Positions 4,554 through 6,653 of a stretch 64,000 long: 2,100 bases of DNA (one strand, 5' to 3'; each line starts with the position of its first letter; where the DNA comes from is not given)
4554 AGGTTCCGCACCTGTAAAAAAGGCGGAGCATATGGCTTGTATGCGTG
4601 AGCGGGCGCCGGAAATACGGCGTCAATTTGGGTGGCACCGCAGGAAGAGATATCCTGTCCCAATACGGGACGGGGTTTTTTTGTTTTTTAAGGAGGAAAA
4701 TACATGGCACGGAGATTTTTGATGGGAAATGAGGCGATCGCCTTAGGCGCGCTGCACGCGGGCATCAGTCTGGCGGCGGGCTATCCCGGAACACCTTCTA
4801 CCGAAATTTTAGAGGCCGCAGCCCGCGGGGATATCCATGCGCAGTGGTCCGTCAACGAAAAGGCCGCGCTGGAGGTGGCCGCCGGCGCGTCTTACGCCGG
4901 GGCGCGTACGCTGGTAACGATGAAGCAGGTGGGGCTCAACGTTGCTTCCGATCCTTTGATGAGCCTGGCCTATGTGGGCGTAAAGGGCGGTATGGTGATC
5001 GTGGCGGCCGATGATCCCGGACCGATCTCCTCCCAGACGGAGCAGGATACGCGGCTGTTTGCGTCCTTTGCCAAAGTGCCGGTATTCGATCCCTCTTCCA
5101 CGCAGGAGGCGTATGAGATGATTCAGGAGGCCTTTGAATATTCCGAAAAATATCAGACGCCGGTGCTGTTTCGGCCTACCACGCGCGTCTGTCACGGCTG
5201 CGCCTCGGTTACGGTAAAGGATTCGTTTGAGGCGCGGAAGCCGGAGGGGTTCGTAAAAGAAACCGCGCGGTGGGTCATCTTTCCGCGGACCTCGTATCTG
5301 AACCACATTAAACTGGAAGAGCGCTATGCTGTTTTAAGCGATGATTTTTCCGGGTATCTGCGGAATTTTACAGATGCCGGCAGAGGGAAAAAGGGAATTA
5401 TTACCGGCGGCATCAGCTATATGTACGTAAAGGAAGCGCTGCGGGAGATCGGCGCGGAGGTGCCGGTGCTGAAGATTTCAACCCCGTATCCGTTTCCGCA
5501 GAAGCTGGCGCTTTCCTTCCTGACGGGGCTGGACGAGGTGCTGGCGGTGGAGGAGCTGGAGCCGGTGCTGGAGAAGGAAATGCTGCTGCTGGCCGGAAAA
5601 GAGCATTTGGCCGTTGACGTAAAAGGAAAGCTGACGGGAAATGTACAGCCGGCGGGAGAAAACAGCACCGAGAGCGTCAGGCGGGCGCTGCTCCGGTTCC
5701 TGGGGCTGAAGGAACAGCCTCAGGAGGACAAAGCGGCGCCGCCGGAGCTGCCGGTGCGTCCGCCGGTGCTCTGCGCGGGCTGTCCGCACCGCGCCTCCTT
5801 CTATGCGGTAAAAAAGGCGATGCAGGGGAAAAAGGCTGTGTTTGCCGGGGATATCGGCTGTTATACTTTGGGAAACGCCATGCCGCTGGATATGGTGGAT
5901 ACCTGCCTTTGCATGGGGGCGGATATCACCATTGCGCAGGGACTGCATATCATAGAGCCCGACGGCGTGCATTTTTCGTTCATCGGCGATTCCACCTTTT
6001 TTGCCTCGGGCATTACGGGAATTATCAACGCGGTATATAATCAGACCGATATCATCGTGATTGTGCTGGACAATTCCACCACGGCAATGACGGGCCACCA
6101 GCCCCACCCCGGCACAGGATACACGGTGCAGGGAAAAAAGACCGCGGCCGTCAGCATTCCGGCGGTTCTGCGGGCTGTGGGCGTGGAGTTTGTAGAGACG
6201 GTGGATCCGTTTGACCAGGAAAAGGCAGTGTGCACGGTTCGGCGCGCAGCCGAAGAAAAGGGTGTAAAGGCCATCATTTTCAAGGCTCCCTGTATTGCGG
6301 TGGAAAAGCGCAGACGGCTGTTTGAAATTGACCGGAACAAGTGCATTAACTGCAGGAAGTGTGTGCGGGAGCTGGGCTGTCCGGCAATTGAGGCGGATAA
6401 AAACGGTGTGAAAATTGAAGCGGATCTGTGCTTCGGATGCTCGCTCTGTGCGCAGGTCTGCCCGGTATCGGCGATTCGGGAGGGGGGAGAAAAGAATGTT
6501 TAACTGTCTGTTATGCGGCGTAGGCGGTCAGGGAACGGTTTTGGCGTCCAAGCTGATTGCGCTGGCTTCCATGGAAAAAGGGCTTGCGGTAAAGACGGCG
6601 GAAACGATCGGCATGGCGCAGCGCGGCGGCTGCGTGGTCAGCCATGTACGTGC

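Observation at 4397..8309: Trp-specific T-box leader controlling iorA-iorB-paaK: IOR/aryl-acetate-CoA ligase as a tryptophan salvage-biosynthesis operon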

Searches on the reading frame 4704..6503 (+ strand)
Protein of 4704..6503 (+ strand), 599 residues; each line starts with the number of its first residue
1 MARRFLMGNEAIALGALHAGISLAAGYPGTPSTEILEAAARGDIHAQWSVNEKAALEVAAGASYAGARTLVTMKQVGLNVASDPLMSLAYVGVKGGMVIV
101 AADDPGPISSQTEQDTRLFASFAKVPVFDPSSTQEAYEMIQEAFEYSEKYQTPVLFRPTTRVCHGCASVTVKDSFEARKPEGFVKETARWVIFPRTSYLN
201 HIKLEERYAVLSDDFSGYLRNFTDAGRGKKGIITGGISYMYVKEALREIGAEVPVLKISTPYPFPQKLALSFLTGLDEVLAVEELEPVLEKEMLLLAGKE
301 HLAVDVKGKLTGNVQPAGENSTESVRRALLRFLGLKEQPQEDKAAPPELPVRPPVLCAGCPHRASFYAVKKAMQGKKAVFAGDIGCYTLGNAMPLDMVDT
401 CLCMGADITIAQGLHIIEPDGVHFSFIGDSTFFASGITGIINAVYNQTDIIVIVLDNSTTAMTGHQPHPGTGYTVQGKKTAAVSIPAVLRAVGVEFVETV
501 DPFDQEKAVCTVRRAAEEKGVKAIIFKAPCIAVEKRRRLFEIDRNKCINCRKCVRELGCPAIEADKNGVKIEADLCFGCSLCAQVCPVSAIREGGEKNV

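Call 11: search_protein_families(library=ncbifam, proteins=[window:4704-6500:+])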
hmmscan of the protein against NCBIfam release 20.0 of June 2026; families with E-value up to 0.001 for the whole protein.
window:4704-6500:+ (599 aa): 43 families (the best 25 are shown)
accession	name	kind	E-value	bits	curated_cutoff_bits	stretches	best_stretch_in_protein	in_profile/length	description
TIGR03336.1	IOR_alpha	equivalog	1.6e-230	766.4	650.9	1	3-591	2-595/595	indolepyruvate ferredoxin oxidoreductase subunit alpha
NF009589.0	PRK13030.1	subfamily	9e-38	129.6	816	1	62-538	113-622/1170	indolepyruvate ferredoxin oxidoreductase family protein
NF009588.0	PRK13029.1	subfamily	7.3e-26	90.4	952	2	340-549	440-655/1196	indolepyruvate ferredoxin oxidoreductase family protein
TIGR03710.1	OAFO_sf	subfamily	2.7e-24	85.7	482.75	1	3-156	193-356/561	2-oxoacid:acceptor oxidoreductase subunit alpha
NF006412.0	PRK08659.1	equivalog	1.3e-20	73.9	411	1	3-174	5-186/378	2-oxoacid:acceptor oxidoreductase subunit alpha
NF005507.0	PRK07119.1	subfamily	7.6e-20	71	399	1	2-316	3-337/352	3-methyl-2-oxobutanoate dehydrogenase subunit VorB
NF007206.0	PRK09627.1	equivalog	1.5e-09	37.3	579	1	7-234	7-240/375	2-oxoglutarate synthase subunit alpha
NF040684.1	PorD_Arch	equivalog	1.3e-08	34.8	120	1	542-593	29-81/85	pyruvate synthase subunit PorD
NF008820.0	PRK11866.1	equivalog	2.6e-08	33.6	402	1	352-536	13-207/287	2-oxoacid ferredoxin oxidoreductase subunit beta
NF006232.0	PRK08366.1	equivalog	2.6e-08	32.9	646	1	2-155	6-165/394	2-ketoisovalerate ferredoxin oxidoreductase subunit alpha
TIGR02700.1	flavo_MJ0208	hypoth_equivalog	3.2e-08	33.2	251.35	1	539-597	142-200/234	dihydromethanopterin reductase (acceptor)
TIGR02179.1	PorD_KorD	subfamily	3.8e-08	33.3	60.05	1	542-592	22-73/78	2-oxoacid:acceptor oxidoreductase, delta subunit, pyruvate/2-ketoisovalerate family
TIGR03287.1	methan_mark_16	hypoth_equivalog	3.8e-08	32.2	363.95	1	541-592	298-348/391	methanogenesis marker 16 metalloprotein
NF058577.1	FdxA_fam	equivalog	9.7e-08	32.1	65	1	545-590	7-52/52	4Fe-4S ferredoxin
NF038196.1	ferrodoxin_EFR1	subfamily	2.9e-07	30.8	75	1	503-594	144-232/242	EFR1 family ferrodoxin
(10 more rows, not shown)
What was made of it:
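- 4704..6503 (+): iorA, indolepyruvate:ferredoxin oxidoreductase alpha subunit (599 aa); RBS at 4690-4696. TIGR03336 equivalog, 766 bits against a cutoff of 651 (call 11).
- On Indolepyruvate:ferredoxin oxidoreductase (IorAB): 766.4 bits against a cutoff of 650.9 (call 11).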

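Call 12: search_protein_families(library=pfam, proteins=[window:4704-6500:+])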
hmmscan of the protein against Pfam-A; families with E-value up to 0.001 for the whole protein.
window:4704-6500:+ (599 aa): 9 families
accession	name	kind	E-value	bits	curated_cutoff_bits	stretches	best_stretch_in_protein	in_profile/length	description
PF02775.26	TPP_enzyme_C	-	1.2e-20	74.2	21.9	1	383-524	1-149/151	Thiamine pyrophosphate enzyme, C-terminal TPP binding domain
PF01855.24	POR_N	-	2.2e-15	57.4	27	1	15-172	2-168/231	Pyruvate flavodoxin/ferredoxin oxidoreductase, thiamine diP-bdg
PF14697.11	Fer4_21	-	5.3e-10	39.7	35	1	541-591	2-57/59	4Fe-4S dicluster domain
PF12797.12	Fer4_2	-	8e-08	32.2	24.5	0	569-588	3-22/22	4Fe-4S binding domain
PF12837.12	Fer4_6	-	8.5e-07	29.1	25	1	540-561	2-21/24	4Fe-4S binding domain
PF00037.32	Fer4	-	1.3e-06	28.4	21.1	1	569-592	1-24/24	4Fe-4S binding domain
PF13237.11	Fer4_10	-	6.3e-06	26.5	25.5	1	542-587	4-53/53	4Fe-4S dicluster domain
PF02776.23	TPP_enzyme_N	-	4.6e-05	23.6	26.8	0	16-81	10-77/119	Thiamine pyrophosphate enzyme, N-terminal TPP binding domain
PF12838.12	Fer4_7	-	7.1e-05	23.6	27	1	546-590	1-52/52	4Fe-4S dicluster domain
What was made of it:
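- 4704..6503 (+): Pfam POR_N, TPP_enzyme_C and Fer4 domains (call 12).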

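Call 25: find_encoding_contigs(protein=window:4704-6503:+, flank=3000, max_places=6)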
Protein window:4704-6503:+ (599 aa): 1 contig read that carries it; 1 place shown.
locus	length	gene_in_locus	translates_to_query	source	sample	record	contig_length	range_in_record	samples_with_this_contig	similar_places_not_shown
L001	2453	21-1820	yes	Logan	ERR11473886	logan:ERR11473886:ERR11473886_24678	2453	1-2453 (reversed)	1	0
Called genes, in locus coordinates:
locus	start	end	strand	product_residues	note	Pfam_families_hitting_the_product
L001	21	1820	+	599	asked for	PF01855:POR_N, PF13237:Fer4_10 (faint), PF12837:Fer4_6 (faint), PF02775:TPP_enzyme_C, PF12797:Fer4_2 (faint), PF14697:Fer4_21, PF00037:Fer4 (weak)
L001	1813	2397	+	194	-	PF01558:POR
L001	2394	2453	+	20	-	?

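Call 26: find_homologous_proteins(query=window:4704-6500:+, max_evalue=1e-50)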
Query window:4704-6500:+ (599 aa): 8000 proteins with E <= 1e-50 among 8000 candidates; the best 120 are listed.
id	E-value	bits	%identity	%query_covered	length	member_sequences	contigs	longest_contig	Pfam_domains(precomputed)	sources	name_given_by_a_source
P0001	0.0e+0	1339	99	100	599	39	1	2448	PF14697.12,PF01855.25,PF02775.27,PF12797.13,PF12837.13,PF00037.33,PF13237.12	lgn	-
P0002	0.0e+0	1233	91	99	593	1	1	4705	PF14697.12,PF01855.25,PF02775.27,PF12797.13,PF00037.33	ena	-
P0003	0.0e+0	1226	90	100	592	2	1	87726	PF14697.12,PF01855.25,PF02775.27,PF12797.13,PF00037.33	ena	-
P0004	2.3e-291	986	73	99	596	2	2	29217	PF01855.25,PF02775.27,PF02776.24,PF00037.33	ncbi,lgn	-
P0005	8.3e-283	957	71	99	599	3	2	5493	PF01855.25,PF02775.27,PF00037.33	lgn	-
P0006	2.1e-281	953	70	99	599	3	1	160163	PF01855.25,PF02775.27,PF00037.33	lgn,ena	-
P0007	1.7e-280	950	67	99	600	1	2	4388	PF14697.12,PF01855.25,PF02775.27,PF00037.33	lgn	-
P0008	2.1e-280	949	70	99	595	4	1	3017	PF14697.12,PF01855.25,PF02775.27,PF12797.13,PF12837.13,PF00037.33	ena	-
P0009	3.3e-280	949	88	77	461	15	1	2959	PF14697.12,PF02775.27,PF13237.12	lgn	-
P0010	5.3e-280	948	68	100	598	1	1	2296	PF14697.12,PF01855.25,PF02775.27,PF00037.33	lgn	-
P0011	9.0e-280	947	70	100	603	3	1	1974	PF14697.12,PF01855.25,PF02775.27,PF12797.13,PF00037.33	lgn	-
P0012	9.1e-280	947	69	99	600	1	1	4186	PF14697.12,PF01855.25,PF02775.27,PF00037.33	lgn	-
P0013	1.0e-279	947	70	99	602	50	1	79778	PF01855.25,PF02775.27,PF00037.33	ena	-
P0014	1.5e-279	947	70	99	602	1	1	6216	PF01855.25,PF02775.27,PF00037.33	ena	-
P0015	2.0e-279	946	70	99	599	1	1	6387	PF01855.25,PF02775.27,PF00037.33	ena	-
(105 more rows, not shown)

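Call 28: find_related_loci(query=A1, collection=genome_contigs, flank=4000)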
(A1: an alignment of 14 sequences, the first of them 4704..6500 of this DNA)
Query A1 (599 aa) in genome_contigs; peptide patterns used: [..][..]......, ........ (x = any residue, [..] = any of these).
600 stretches matched a pattern (row limit reached: there are more); 593 encode a relative of the query (tblastn E <= 1e-3); the best 80 are kept; 80 distinct loci.
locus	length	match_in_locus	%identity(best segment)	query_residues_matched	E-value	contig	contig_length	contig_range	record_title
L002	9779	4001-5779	69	1-591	0e+0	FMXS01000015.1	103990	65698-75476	Ruminococcaceae bacterium FB2012 genome assembly, contig: IE31DRAFT_scaffold00013.13, whole genome shotgun sequence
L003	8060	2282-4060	69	1-591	0e+0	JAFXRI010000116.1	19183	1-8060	MAG: Ruminococcus sp. isolate RGIG6675 Sheep_Rumen-1__c1566752, whole genome shotgun sequence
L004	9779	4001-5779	68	1-592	0e+0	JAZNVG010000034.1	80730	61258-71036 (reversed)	MAG: Acutalibacteraceae bacterium isolate T1900044791_TS20190257.MAGScoT_cleanbin_000008 SGB_2649_k141_12584, whole geno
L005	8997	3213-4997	70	1-593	0e+0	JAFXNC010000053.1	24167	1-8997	MAG: Ruminococcus sp. isolate RGIG6565 Sheep_Reticulum-5__c1272, whole genome shotgun sequence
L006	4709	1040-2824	66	1-593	0e+0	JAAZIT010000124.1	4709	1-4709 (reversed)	MAG: Clostridiales bacterium isolate AS21ysBPME_10 108888_AS21, whole genome shotgun sequence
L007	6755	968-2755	67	3-591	0e+0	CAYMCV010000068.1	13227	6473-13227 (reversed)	MAG TPA_asm: uncultured Lachnospiraceae bacterium isolate SRP192927_co3_722 genome assembly, contig: NODE_11222_length_1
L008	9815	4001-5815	65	1-594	0e+0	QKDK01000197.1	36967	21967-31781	MAG: Clostridia bacterium isolate SZUA-448 scaffold_2104, whole genome shotgun sequence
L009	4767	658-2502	66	1-596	0e+0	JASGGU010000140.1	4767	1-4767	MAG: Lachnospiraceae bacterium isolate 5H098 JMF-2111-06-0005.hyb.bin.98_139, whole genome shotgun sequence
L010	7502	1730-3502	66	1-592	0e+0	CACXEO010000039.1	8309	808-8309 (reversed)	MAG: Ruminococcaceae bacterium isolate RUG11193 genome assembly, contig: RUG11193_asm_39, whole genome shotgun sequence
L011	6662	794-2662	65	5-596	0e+0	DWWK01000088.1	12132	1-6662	MAG TPA_asm: Candidatus Mediterraneibacter faecigallinarum isolate ChiGjej1B1-1692 ChiGjej1B1M5__C198500_L12132_SAMN0800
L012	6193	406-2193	67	1-594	0e+0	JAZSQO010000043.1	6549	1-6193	MAG: Acutalibacteraceae bacterium isolate T1900044542_TS20190008.MAGScoT_cleanbin_000036 SGB_79_k141_2433558, whole geno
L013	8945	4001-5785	65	1-593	0e+0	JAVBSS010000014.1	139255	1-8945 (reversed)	MAG: Lachnospiraceae bacterium isolate EPI_MAG_00229 c_000009414011, whole genome shotgun sequence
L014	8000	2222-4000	70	1-591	0e+0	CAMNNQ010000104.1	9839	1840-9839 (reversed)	MAG: uncultured Clostridia bacterium isolate SRR1222431_bin.31_metaWRAP_v1.3_MAG genome assembly, contig: ERZ1756108.214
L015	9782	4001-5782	66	3-593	0e+0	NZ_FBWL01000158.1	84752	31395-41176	Clostridium sp. C105KSO13 isolate C105KSO131, whole genome shotgun sequence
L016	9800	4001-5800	67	1-594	0e+0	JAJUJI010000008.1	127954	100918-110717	MAG: Clostridiales bacterium isolate bin113 k141_244172_length_127954_cov_159.7210, whole genome shotgun sequence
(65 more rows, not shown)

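Call 63: search_solved_structures(query=window:4704-6500:+, max_evalue=1e-10)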
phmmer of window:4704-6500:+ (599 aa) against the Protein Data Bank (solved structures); distinct sequences matched with E-value up to 1e-10: 1.
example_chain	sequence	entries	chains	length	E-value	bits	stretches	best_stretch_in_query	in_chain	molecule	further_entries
1yd7_A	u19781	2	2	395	2.2e-14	56.1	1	5-167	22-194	2-keto acid:ferredoxin oxidoreductase subunit alpha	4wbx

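Call 67: find_encoding_contigs(protein=P0003, flank=6000, max_places=2)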
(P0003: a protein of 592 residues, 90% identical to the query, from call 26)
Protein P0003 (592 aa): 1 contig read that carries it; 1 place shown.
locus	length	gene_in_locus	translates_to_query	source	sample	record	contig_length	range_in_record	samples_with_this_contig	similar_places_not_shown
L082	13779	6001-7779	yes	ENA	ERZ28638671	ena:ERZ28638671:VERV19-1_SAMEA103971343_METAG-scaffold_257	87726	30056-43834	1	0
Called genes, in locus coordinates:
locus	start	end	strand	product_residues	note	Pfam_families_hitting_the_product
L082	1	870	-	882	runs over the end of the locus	PF13489:Methyltransf_23, PF08241:Methyltransf_11, PF08242:Methyltransf_12, PF13649:Methyltransf_25, PF13847:Methyltransf_31 (weak), PF00535:Glycos_transf_2, PF00535:Glycos_transf_2, PF13641:Glyco_tranf_2_3, +4 more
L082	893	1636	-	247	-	PF00005:ABC_tran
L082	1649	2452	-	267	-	PF01061:ABC2_membrane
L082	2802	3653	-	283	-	PF01544:CorA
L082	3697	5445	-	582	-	PF25840:Ulvan_lyase_N, PF25841:Ulvan_lyase_C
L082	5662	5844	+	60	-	-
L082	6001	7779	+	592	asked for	PF01855:POR_N, PF00037:Fer4 (faint), PF02775:TPP_enzyme_C, PF12797:Fer4_2 (faint), PF14697:Fer4_21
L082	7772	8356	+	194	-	PF01558:POR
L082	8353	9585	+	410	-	PF00501:AMP-binding, PF14535:AMP-binding_C_2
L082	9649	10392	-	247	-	PF00135:COesterase (faint), PF20434:BD-FAE, PF07859:Abhydrolase_3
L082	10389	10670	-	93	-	-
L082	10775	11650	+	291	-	PF00126:HTH_1, PF03466:LysR_substrate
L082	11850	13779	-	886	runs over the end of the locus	PF08531:Bac_rhamnosid_N, PF05592:Bac_rhamnosid, PF17389:Bac_rhamnosid6H, PF17390:Bac_rhamnosid_C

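Call 68: find_encoding_contigs(protein=P0004, flank=6000, max_places=2)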
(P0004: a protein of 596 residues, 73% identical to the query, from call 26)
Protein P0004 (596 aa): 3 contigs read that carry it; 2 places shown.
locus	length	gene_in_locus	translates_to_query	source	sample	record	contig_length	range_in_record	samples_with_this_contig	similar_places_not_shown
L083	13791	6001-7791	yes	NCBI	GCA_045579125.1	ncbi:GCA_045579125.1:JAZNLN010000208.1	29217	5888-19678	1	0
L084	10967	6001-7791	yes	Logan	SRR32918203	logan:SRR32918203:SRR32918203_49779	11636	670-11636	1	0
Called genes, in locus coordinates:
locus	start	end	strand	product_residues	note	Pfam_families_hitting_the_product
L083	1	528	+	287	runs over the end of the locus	PF00528:BPD_transp_1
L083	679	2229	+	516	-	PF12708:Pect-lyase_RHGA_epim, PF00295:Glyco_hydro_28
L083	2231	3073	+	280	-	PF01261:AP_endonuc_2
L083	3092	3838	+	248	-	PF04854:DUF624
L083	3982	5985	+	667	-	PF00563:EAL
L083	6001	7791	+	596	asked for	PF01855:POR_N, PF02776:TPP_enzyme_N (faint), PF02775:TPP_enzyme_C, PF00037:Fer4 (weak)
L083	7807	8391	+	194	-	PF01558:POR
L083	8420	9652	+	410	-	PF00501:AMP-binding, PF14535:AMP-binding_C_2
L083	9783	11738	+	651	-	PF00672:HAMP, PF08447:PAS_3, PF00990:GGDEF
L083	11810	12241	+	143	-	-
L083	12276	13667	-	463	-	PF00512:HisKA, PF02518:HATPase_c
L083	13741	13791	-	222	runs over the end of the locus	PF00072:Response_reg, PF00486:Trans_reg_C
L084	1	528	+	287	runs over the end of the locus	PF00528:BPD_transp_1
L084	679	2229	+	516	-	PF12708:Pect-lyase_RHGA_epim, PF00295:Glyco_hydro_28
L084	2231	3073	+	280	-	PF01261:AP_endonuc_2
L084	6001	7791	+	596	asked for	PF01855:POR_N, PF02776:TPP_enzyme_N (faint), PF02775:TPP_enzyme_C, PF00037:Fer4 (weak)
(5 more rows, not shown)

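Call 73: find_related_loci(query=A1, collection=metagenome_contigs, flank=4000)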
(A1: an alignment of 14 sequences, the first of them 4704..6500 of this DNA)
Query A1 (599 aa) in metagenome_contigs; peptide patterns used: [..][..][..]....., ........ (x = any residue, [..] = any of these).
600 stretches matched a pattern (row limit reached: there are more); 591 encode a relative of the query (tblastn E <= 1e-3); the best 80 are kept; 80 distinct loci.
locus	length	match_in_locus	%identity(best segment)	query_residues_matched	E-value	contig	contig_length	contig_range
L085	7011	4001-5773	68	3-591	0e+0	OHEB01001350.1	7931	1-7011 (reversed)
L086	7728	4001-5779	67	5-593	0e+0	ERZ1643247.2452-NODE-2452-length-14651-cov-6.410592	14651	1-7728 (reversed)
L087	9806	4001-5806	63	1-598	0e+0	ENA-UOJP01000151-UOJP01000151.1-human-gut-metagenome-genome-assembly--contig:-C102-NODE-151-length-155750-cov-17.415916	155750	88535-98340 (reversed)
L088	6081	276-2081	63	1-598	0e+0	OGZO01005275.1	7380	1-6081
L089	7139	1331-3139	65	1-595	0e+0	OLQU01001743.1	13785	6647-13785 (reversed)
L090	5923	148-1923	64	1-591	0e+0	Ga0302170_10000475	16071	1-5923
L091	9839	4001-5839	63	1-593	0e+0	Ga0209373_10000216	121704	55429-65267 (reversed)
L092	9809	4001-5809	65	1-595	0e+0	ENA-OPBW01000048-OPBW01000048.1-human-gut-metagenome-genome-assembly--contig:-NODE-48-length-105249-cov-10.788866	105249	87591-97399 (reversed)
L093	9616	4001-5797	65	1-593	0e+0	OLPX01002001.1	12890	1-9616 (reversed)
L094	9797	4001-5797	65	1-593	0e+0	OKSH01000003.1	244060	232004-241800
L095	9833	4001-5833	65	4-597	0e+0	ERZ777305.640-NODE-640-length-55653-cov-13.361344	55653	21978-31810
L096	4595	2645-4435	62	1-595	0e+0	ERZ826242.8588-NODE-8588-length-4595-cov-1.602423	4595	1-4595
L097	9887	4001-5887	61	1-595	0e+0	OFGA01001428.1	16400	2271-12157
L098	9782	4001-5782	64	1-591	0e+0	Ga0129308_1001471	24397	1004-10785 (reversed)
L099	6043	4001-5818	63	1-598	0e+0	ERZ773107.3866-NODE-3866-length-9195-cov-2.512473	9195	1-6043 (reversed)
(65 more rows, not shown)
